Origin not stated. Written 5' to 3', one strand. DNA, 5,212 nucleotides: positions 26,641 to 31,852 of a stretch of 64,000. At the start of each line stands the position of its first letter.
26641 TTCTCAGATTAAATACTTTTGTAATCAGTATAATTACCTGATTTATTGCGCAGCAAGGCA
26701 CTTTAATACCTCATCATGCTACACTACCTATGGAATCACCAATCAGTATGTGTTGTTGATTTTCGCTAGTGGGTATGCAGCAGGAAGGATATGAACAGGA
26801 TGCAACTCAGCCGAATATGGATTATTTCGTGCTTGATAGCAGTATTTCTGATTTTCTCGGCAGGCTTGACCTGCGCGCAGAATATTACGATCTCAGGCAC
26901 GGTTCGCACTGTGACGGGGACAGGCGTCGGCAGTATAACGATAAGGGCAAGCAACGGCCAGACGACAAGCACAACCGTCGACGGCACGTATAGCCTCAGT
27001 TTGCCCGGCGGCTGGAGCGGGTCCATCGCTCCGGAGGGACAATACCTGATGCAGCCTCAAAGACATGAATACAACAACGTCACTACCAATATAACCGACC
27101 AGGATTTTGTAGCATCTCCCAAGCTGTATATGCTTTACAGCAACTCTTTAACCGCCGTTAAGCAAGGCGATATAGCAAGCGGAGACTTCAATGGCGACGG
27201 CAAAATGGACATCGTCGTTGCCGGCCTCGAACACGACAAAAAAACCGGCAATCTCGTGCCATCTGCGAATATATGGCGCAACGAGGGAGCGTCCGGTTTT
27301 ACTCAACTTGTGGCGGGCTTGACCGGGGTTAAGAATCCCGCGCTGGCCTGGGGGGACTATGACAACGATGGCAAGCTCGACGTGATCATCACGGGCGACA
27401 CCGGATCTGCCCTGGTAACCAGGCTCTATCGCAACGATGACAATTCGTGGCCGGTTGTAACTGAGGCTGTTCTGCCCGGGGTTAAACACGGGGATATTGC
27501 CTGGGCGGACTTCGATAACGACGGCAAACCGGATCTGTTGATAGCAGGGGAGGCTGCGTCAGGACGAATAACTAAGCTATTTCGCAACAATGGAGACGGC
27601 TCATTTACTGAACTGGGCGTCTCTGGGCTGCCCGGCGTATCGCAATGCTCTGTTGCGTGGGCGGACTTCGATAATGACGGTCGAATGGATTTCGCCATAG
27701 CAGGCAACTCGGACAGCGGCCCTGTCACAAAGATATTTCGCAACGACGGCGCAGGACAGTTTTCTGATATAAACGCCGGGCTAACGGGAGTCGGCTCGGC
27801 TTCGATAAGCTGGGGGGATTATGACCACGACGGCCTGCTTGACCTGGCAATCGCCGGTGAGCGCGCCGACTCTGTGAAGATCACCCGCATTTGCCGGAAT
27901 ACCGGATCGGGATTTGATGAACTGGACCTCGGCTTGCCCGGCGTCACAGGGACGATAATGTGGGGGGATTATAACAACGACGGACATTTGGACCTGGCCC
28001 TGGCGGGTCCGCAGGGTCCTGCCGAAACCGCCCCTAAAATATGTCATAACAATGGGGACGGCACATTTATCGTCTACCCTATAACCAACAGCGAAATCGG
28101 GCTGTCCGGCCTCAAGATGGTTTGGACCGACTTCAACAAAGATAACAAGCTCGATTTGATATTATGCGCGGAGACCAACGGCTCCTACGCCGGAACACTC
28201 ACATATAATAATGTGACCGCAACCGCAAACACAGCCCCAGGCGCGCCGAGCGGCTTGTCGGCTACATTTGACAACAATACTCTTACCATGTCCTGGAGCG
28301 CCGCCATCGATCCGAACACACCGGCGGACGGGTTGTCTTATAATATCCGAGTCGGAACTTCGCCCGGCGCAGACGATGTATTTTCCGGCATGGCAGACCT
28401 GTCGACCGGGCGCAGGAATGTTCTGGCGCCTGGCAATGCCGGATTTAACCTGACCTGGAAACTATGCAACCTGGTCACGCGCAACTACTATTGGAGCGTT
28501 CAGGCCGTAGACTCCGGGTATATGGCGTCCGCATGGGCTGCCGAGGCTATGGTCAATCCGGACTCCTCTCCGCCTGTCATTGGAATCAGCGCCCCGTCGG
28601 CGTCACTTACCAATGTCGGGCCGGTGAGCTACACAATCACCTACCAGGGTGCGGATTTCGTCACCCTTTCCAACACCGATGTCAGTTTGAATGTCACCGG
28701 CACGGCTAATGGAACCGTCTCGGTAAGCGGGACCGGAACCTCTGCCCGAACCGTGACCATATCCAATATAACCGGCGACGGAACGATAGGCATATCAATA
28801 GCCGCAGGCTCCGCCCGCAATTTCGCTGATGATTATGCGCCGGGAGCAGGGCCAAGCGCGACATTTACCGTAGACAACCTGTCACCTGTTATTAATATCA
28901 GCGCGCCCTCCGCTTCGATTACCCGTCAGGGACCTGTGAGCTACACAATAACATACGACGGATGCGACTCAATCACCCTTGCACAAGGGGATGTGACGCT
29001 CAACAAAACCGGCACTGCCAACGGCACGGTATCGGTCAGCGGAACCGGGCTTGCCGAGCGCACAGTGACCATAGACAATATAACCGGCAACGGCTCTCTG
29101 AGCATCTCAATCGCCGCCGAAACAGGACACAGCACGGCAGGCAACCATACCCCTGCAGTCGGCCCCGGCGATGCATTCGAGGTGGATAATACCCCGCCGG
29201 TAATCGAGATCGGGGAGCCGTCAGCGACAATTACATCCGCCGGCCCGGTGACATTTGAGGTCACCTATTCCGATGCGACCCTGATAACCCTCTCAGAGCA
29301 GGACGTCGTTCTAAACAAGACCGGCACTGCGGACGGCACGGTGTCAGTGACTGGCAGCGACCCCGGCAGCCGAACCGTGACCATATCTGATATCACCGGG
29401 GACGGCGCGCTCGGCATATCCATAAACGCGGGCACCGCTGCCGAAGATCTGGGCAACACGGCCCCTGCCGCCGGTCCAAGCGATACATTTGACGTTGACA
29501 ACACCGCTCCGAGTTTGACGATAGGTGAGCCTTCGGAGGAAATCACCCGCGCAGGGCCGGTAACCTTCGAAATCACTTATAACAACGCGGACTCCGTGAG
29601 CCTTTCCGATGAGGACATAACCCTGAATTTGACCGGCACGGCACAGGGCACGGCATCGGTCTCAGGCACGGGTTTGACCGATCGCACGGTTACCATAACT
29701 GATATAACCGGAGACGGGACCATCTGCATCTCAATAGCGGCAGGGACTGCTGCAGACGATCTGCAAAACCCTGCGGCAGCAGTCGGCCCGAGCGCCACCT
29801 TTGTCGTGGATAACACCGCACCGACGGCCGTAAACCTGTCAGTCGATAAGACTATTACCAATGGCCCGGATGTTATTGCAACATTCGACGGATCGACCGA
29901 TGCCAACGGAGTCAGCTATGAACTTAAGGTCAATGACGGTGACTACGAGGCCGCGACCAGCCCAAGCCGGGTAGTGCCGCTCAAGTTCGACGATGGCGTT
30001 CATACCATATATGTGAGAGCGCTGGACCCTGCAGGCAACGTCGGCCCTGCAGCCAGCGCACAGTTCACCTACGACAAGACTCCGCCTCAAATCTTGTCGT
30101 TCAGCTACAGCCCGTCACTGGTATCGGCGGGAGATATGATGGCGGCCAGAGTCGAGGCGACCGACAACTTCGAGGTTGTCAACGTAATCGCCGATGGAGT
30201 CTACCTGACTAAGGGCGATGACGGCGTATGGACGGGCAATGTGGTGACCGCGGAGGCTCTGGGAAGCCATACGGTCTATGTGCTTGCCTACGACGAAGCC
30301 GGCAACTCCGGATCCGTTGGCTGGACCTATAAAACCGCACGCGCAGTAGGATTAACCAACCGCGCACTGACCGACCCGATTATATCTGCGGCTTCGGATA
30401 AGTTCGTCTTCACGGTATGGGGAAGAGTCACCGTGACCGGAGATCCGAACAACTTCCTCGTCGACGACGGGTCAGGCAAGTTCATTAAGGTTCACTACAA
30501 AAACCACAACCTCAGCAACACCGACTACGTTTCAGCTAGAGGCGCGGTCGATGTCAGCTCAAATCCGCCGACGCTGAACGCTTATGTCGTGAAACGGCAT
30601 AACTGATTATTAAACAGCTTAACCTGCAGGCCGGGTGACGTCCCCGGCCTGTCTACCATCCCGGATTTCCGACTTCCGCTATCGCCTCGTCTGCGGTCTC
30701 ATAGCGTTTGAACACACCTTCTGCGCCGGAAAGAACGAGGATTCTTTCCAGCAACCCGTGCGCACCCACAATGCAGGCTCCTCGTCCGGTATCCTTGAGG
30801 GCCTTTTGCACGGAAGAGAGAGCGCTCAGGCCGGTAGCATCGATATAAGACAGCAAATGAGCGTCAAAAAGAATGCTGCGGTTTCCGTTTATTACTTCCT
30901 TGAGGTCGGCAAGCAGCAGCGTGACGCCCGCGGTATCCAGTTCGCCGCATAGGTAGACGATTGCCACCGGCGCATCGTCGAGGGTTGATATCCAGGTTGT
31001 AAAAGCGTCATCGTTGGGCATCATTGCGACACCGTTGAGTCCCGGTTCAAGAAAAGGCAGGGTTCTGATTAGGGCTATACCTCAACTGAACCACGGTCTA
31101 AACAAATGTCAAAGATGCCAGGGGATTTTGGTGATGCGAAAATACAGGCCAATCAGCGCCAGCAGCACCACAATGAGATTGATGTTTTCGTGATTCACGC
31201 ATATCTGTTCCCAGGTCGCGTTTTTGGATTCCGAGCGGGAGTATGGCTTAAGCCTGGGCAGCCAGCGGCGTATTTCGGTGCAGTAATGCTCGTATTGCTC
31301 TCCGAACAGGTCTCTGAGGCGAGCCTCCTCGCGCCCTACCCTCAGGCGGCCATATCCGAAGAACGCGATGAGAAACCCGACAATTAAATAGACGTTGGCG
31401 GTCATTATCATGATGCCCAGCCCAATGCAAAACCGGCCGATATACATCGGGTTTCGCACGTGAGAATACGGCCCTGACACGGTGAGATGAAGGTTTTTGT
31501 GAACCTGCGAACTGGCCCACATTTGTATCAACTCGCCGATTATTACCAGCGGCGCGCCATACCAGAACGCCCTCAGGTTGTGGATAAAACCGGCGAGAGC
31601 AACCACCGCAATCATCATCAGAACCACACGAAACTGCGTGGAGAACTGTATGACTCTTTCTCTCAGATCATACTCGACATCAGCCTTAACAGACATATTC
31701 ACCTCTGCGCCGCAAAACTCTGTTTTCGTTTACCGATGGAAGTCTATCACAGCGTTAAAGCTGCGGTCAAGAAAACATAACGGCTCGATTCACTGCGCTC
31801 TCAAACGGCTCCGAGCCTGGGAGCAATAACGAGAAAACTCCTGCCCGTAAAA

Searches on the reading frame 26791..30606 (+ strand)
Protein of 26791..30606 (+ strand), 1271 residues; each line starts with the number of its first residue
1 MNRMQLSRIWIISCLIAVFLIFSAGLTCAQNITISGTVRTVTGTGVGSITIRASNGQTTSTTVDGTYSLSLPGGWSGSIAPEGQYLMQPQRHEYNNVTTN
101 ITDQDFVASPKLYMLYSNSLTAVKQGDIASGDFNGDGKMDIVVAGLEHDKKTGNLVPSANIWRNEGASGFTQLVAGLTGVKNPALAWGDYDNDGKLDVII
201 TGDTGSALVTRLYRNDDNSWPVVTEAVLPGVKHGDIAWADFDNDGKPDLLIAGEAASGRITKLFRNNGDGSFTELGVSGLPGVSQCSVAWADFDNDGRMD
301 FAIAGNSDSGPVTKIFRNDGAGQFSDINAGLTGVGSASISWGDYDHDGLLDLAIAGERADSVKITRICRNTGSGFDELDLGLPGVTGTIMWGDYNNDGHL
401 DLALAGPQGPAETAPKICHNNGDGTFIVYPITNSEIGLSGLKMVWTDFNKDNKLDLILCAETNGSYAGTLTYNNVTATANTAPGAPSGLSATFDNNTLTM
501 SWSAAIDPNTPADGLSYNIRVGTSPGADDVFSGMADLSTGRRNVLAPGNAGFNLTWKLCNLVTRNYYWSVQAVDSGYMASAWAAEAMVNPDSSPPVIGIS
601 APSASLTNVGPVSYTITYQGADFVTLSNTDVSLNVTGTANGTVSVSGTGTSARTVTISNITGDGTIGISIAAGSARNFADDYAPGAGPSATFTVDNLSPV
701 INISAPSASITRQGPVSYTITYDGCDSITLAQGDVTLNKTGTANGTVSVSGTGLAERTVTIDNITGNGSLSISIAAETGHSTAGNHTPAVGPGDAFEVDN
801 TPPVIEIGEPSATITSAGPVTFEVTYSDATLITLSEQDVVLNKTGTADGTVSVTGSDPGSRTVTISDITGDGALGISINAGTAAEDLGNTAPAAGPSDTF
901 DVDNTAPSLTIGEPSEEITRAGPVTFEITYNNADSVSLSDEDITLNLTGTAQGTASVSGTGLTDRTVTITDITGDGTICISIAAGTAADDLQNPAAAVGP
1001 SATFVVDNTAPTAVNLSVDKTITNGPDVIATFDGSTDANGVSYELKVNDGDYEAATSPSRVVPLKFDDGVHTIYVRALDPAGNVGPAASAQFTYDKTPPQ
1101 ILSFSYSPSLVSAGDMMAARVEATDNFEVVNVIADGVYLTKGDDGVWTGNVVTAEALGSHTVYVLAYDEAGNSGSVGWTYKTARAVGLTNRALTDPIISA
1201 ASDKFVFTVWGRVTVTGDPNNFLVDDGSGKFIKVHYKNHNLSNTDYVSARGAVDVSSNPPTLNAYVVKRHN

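Call 26: search_protein_families(library=pfam, proteins=[window:26791-30606:+], max_evalue=0.00001)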
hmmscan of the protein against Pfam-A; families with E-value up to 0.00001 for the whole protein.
window:26791-30606:+ (1271 aa): 2 families
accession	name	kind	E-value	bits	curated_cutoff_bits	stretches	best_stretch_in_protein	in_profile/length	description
PF13517.12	FG-GAP_3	-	1.8e-40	137.8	26.9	4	240-302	1-60/61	FG-GAP-like repeat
PF01839.29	FG-GAP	-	6.7e-26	90.1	22.1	0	128-144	5-21/37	FG-GAP repeat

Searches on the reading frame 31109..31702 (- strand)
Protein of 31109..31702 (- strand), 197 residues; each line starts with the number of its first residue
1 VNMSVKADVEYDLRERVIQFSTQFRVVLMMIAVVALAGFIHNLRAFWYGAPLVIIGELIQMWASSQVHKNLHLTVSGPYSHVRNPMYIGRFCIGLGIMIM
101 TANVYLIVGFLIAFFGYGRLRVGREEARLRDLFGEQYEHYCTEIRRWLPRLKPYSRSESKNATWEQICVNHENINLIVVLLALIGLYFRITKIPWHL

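Call 26: search_protein_families(library=pfam, proteins=[window:31109-31702:-], max_evalue=0.00001)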
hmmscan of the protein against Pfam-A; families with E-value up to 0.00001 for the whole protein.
window:31109-31702:- (197 aa): 1 family
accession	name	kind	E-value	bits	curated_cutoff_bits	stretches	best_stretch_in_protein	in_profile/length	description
PF04191.18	PEMT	-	1.8e-08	35.2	25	1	68-135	37-104/105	Phospholipid methyltransferase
